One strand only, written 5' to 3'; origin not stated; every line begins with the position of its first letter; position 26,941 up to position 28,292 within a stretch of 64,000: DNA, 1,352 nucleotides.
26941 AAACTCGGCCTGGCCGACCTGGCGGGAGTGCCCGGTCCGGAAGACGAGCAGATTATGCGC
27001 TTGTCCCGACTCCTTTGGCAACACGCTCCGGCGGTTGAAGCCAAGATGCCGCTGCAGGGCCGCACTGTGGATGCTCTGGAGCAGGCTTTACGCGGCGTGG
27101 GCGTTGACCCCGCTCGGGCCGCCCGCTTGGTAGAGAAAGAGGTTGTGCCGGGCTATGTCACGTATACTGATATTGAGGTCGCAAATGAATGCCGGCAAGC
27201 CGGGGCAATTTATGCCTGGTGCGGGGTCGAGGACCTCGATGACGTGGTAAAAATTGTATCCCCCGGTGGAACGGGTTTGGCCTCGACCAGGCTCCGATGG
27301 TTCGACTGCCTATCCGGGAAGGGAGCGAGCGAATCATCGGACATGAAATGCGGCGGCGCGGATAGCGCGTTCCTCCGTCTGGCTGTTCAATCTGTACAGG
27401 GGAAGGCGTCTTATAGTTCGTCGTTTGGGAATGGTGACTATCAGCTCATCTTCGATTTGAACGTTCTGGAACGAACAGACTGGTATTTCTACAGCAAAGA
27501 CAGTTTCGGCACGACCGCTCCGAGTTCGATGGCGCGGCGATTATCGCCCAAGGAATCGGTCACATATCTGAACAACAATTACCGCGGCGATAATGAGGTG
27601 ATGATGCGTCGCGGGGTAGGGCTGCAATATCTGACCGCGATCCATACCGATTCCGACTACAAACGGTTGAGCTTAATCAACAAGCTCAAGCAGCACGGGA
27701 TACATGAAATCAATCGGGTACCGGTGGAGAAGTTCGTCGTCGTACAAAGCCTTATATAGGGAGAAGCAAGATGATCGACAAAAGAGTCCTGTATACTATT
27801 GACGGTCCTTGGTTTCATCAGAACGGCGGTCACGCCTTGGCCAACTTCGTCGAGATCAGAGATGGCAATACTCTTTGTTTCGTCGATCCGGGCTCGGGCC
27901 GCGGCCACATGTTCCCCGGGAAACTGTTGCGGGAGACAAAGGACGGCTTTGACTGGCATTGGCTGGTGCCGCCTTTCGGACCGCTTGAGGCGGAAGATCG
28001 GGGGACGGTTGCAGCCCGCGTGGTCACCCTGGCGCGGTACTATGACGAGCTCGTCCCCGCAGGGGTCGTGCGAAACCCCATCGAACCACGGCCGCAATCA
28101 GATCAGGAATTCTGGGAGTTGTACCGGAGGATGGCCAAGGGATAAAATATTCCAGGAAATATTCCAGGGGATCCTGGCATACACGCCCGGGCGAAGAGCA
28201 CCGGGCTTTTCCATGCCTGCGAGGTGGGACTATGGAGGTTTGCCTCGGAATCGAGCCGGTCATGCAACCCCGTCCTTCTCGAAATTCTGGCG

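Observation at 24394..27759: Giant polyvalent head-morphogenesis protein: gp7/MuF domain fused to a kinase-like domain and a compositionally foreign C-terminal module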

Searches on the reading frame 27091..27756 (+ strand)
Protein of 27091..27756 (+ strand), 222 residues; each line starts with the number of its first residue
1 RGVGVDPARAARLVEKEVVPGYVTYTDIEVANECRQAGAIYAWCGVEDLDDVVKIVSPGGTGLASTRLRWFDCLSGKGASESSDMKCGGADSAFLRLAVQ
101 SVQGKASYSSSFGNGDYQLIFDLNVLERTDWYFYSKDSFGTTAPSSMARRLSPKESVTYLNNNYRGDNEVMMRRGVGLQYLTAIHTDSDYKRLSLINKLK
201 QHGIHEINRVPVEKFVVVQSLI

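Call 49: search_protein_representatives(alignment_id=A4)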
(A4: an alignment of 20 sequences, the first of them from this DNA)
Query: 20 sequences, 222 profile positions. Proteins with E-value up to 0.001 (for the whole library): 2273; up to 1e-10: 1483; up to 1e-30: 386. The best 150 are listed.
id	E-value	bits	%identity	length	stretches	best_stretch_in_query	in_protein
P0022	1.5e-94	332.0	-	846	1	3-222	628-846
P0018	4.2e-93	327.3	-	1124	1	1-222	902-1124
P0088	2.5e-89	315.0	-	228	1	1-222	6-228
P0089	9.4e-89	313.1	-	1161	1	1-222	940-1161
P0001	4.2e-85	301.1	-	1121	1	2-222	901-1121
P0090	3.7e-78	278.4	-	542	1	1-220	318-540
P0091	1.3e-77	276.7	-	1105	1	1-222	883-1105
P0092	9.7e-76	270.5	-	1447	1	2-222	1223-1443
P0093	2.7e-74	265.8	-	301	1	1-222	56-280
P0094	1.4e-73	263.5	-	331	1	3-222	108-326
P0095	1.8e-72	259.9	-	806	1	3-222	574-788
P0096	7.3e-70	251.3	-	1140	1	1-222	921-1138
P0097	1.6e-69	250.2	-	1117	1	2-222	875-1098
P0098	1.0e-68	247.6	-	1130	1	1-222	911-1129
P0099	2.9e-68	246.1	-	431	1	2-222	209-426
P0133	3.8e-54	199.9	-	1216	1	2-221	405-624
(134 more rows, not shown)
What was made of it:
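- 27199..27759 (+): DarT-like ADP-ribosyltransferase-fold domain (res 936-1121). Invariant R968 (nt 27295-27297), S979 (nt 27328-27330), D983, R995, R1027, D1029, D1036, R1049, N1067, E1068 (nt 27595-27597). The beta1 His position is C943. This is the lower-G+C segment. 2273 cluster representatives (call 49).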

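Call 52: search_protein_families(library=pfam, alignment_id=A6, max_evalue=0.001)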
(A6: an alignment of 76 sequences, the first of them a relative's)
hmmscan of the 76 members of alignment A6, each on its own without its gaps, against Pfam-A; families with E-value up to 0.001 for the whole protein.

A. member 1, P0090 (542 aa): 1 family
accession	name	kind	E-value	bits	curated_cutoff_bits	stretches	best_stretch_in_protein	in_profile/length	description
PF07498.18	Rho_N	-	7.2e-05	23.1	24.9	1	49-79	1-31/43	Rho termination factor, N-terminal domain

B. families by the number of members that match (of 76 scanned): 4 families
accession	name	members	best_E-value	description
PF04233.19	Phage_Mu_F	4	1.3e-15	Phage Mu protein F like protein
PF07498.18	Rho_N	2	7.2e-05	Rho termination factor, N-terminal domain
PF14487.12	DarT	2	0.00031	ssDNA thymidine ADP-ribosyltransferase, DarT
PF08766.16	DEK_C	1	0.0006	DEK C terminal domain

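Call 58: search_solved_structures(query=A7, max_evalue=10, show_alignments=3)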
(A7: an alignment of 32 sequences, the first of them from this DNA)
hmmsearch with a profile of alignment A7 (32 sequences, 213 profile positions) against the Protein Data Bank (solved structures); distinct sequences matched with E-value up to 10: 0.

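Call 86: search_protein_families(library=ncbifam, proteins=[P0088, P0133], max_evalue=0.1)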
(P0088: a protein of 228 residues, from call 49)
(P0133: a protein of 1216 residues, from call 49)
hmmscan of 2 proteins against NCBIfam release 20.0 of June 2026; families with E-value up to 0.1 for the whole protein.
P0088 (228 aa): 0 families

P0133 (1216 aa): 0 families

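Call 87: search_protein_families(library=pfam, alignment_id=A7, max_evalue=1)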
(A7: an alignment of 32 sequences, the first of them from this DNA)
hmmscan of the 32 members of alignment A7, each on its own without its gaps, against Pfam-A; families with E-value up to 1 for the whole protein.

A. member 1, seq(221 aa): 0 families

B. families by the number of members that match (of 32 scanned): 13 families
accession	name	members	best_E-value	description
PF14487.12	DarT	5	9.9e-05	ssDNA thymidine ADP-ribosyltransferase, DarT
PF19164.5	DUF5846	2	0.0083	Family of unknown function (DUF5846)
PF14382.12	ECR1_N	1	0.014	Exosome complex exonuclease RRP4 N-terminal region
PF13527.13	Acetyltransf_9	1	0.017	Acetyltransferase (GNAT) domain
PF18528.7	Ret2_MD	1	0.052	RNA editing 3' terminal uridylyl transferase 2 middle domain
PF11418.13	Scaffolding_pro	1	0.075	Phi29 scaffolding protein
PF12570.13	DUF3750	1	0.15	Protein of unknown function (DUF3750)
PF22596.2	Scabin-like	1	0.16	Scabin-like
PF13353.11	Fer4_12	1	0.18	4Fe-4S single cluster domain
PF13704.12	Glyco_tranf_2_4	1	0.18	Glycosyl transferase family 2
PF14359.12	DUF4406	1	0.18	Domain of unknown function (DUF4406)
PF03811.18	Zn_ribbon_InsA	1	0.21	InsA N-terminal domain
PF09487.15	HrpB2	1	0.24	Bacterial type III secretion protein (HrpB2)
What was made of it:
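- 27199..27759 (+): Pfam DarT weak hits in 5 of 32 diverse relatives, best E 9.9e-5 (call 87).
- Weak Pfam DarT hits are the commonest family among relatives (calls 52, 87).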

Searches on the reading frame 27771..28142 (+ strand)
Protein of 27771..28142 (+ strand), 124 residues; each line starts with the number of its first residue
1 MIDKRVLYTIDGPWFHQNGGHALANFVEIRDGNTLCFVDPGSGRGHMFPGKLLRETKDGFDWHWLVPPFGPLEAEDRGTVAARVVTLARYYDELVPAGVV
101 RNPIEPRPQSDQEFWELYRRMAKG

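Call 3: search_protein_families(library=pfam, proteins=[window:27771-28142:+], max_evalue=1)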
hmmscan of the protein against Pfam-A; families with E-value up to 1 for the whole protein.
window:27771-28142:+ (124 aa): 0 families

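Call 4: search_protein_families(library=phrogs, proteins=[window:27771-28142:+], max_evalue=0.01)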
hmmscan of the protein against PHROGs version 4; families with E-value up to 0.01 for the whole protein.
window:27771-28142:+ (124 aa): 0 families

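Call 64: find_homologous_proteins(query=A5, max_evalue=0.001)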
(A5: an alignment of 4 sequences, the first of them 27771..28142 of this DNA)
Query A5 (4 sequences) (124 aa, profile of the alignment): 30 proteins with E <= 0.001 among 580 candidates.
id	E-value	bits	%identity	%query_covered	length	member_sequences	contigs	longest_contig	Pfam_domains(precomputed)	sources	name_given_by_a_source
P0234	6.2e-51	189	70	100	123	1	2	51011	-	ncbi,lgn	ncbi:MAG: hypothetical protein ACM3X6_02895 [Patescibacteria group bacterium]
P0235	3.8e-50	187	100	100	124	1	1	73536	-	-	-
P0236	5.5e-46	173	35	97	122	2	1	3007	-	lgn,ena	-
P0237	1.6e-45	172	36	97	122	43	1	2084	-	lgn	-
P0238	1.2e-44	169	37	97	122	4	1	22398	-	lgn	-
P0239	2.6e-44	168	38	97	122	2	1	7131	-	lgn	-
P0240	4.3e-41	158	37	97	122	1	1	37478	-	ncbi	ncbi:hypothetical protein [Thermodesulfitimonas sp.]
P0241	1.3e-39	153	36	97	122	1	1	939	-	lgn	-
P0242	1.4e-37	146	37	97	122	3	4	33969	-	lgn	-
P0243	1.5e-37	146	31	97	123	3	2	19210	-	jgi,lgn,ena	-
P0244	5.6e-37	144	35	100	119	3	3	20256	-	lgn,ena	-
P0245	3.9e-36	142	36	98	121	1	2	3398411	-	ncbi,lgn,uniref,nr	ncbi:hypothetical protein D2962_08200 [Biomaibacter acetigenes]|uniref:Uncharacterized protein n=1 T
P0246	9.7e-36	140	37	97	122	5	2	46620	-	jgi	-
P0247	1.2e-35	140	37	97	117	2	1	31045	-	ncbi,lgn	-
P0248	1.2e-35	140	33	97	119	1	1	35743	-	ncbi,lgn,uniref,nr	ncbi:hypothetical protein [Carboxydothermus pertinax]|uniref:Uncharacterized protein n=1 Tax=Carboxy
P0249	2.9e-35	139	37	95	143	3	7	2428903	-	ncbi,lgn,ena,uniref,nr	ncbi:hypothetical protein Calow_2049 [Caldicellulosiruptor owensensis OL]|uniref:Uncharacterized pro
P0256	6.8e-25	105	-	-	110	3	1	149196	-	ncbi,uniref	ncbi:hypothetical protein [Thermoanaerobacterium sp. DL9XJH110]|uniref:hypothetical protein n=1 Tax=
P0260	2.8e-19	87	-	-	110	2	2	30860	-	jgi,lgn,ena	jgi:hypothetical protein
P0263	6.2e-14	70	-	-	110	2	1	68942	-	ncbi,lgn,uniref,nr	ncbi:MAG: hypothetical protein HPY90_04555 [Syntrophothermus sp.]|uniref:hypothetical protein n=1 Ta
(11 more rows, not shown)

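Call 65: find_encoding_contigs(protein=P0249, flank=6000, max_places=1)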
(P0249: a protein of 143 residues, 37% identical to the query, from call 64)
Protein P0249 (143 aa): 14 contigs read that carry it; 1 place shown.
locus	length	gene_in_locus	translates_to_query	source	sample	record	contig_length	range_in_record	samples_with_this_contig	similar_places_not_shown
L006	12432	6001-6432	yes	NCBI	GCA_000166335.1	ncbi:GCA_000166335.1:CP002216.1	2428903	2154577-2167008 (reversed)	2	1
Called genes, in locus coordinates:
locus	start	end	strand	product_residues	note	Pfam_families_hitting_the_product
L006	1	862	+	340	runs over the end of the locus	PF21254:AGA-YXIM_GBD (faint), PF00657:Lipase_GDSL, PF13472:Lipase_GDSL_2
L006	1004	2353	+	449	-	PF02878:PGM_PMM_I, PF02879:PGM_PMM_II, PF02880:PGM_PMM_III, PF00408:PGM_PMM_IV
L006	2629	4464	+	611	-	PF13522:GATase_6, PF13537:GATase_7, PF01380:SIS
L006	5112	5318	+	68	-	-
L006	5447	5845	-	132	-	PF05635:23S_rRNA_IVP, PF22296:bAvd (weak)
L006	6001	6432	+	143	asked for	-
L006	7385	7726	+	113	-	-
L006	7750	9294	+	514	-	PF12161:HsdM_N, PF02384:N6_Mtase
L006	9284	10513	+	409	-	PF01420:Methylase_S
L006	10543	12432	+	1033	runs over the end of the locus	PF04313:HSDR_N, PF04851:ResIII, PF18766:SWI2_SNF2, PF00270:DEAD (weak), PF22679:T1R_D3-like, PF11867:T1RH-like_C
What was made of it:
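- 27771..28145 (+): Conserved 124-aa downstream partner gene. Candidate immunity or chaperone protein. An orphan copy sits beside a type I R-M system in Caldicellulosiruptor owensensis (call 65).
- An orphan ORF124 homologue lies beside a type I R-M system in a genome with no toxin gene within the 6 kb fetched on each side (call 65).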

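Call 66: find_encoding_contigs(protein=P0245, flank=6000, max_places=1)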
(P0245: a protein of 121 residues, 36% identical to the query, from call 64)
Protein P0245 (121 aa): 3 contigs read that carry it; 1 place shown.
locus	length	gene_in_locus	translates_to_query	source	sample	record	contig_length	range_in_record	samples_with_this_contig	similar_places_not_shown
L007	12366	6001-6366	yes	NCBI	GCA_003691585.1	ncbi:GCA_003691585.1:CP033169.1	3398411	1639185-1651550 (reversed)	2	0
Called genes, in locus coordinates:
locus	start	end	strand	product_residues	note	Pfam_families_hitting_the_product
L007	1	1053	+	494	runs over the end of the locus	-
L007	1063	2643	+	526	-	PF04860:Phage_portal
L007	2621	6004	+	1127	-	PF04233:Phage_Mu_F (faint)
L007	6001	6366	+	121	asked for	-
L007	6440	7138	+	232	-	PF14550:Peptidase_S78_2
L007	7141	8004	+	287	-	-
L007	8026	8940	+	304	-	-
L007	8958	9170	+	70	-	-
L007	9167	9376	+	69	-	-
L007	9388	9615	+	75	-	PF18903:DUF5659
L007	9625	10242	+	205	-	-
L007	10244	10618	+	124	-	-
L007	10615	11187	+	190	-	PF05069:Phage_tail_S (weak)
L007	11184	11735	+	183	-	-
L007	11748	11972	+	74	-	-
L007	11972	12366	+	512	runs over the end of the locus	PF04984:Phage_sheath_1, PF17482:Phage_sheath_1C (weak)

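Call 86: search_protein_families(library=ncbifam, proteins=[window:27771-28142:+], max_evalue=0.1)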
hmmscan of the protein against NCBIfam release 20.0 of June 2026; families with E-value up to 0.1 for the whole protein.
window:27771-28142:+ (124 aa): 0 families

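Call 97: search_solved_structures(query=window:27771-28142:+, max_evalue=1)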
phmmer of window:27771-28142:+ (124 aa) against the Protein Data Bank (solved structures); distinct sequences matched with E-value up to 1: 1.
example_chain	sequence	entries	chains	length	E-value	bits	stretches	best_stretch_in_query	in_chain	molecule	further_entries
7kqr_A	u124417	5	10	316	0.58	13.8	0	66-116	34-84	Heme-dependent L-tyrosine hydroxylase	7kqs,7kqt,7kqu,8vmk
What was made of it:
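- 27771..28145 (+): No family or PDB match (calls 3, 4, 86, 97).
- On DarT (PF14487): ORF124 and ORF202 have no Pfam, PHROG or NCBIfam hit, and ORF124 has no PDB match (calls 3, 4, 86, 97).
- Tried and rejected: It has no PDB relative (call 97).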
